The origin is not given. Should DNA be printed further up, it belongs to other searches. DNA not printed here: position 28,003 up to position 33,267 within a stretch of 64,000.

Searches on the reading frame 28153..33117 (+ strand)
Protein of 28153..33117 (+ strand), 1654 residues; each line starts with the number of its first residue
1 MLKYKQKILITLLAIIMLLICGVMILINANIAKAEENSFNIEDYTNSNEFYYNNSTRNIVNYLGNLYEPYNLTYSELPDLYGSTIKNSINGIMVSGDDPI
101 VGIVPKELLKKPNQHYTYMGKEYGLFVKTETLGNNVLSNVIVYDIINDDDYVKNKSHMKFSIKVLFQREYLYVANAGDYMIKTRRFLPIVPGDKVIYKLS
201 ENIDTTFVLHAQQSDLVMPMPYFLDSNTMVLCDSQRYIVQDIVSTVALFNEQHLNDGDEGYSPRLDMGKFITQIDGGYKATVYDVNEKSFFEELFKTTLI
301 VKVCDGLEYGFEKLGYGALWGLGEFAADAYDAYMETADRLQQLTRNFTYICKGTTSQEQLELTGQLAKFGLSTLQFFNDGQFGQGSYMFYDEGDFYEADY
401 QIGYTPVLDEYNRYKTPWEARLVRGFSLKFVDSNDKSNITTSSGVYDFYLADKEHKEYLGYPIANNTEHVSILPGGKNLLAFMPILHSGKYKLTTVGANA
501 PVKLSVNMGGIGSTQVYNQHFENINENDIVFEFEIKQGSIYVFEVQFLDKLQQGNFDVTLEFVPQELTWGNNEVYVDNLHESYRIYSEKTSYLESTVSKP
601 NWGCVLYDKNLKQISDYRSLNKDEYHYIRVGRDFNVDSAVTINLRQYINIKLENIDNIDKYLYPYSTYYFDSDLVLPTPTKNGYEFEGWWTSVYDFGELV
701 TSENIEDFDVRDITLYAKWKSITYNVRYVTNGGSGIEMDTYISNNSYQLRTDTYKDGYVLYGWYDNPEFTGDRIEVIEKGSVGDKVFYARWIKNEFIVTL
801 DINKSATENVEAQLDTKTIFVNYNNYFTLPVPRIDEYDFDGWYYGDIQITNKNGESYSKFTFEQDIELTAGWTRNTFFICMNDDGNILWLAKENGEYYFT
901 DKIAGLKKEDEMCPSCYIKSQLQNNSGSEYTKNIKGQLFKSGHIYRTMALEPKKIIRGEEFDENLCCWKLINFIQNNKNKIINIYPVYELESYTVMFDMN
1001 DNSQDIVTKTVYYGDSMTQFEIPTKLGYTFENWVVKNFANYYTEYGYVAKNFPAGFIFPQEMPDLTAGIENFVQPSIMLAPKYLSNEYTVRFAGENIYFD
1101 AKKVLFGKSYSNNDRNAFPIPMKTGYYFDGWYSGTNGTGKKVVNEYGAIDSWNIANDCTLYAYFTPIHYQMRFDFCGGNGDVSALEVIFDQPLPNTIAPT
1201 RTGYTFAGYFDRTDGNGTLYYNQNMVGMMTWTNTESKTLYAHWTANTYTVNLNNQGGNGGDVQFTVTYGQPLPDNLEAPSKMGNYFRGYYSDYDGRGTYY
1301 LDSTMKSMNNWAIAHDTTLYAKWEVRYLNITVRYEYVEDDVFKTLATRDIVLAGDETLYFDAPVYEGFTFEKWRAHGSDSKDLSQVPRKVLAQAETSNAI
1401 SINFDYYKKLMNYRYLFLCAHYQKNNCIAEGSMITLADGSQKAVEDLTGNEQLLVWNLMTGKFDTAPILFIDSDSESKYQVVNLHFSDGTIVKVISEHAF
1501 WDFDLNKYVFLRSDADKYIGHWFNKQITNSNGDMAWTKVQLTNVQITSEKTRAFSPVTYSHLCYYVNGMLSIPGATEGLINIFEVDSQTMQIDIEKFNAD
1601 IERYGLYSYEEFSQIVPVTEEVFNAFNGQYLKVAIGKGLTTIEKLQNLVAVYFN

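Call 16: search_protein_families(library=pfam, proteins=[window:28153-33117:+], max_evalue=0.001)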
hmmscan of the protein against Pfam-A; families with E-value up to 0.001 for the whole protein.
window:28153-33117:+ (1654 aa): 1 family
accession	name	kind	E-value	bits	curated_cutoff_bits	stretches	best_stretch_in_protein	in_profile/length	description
PF09479.16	Flg_new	-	2.1e-39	133.9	27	6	724-789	1-64/65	Listeria-Bacteroides repeat domain (List_Bact_rpt)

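Call 24: search_protein_families(library=ncbifam, proteins=[window:28153-33117:+], max_evalue=0.01)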
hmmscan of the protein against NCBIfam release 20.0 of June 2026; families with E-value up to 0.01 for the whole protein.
window:28153-33117:+ (1654 aa): 4 families
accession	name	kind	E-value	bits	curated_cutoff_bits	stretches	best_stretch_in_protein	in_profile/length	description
TIGR02543.1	List_Bact_rpt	repeat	1.3e-23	83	20.95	4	679-723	1-44/44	TIGR02543 family repeat protein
NF033188.1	internalin_H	exception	1.7e-17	63.3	1050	2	1120-1216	371-459/548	InlH/InlC2 family class 1 internalin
TIGR04370.1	glyco_rpt_poly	subfamily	0.00094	18.3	40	1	3-107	206-296/396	oligosaccharide repeat unit polymerase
NF005852.0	PRK07773.1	equivalog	0.0096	14.2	780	0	1424-1504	395-476/886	replicative DNA helicase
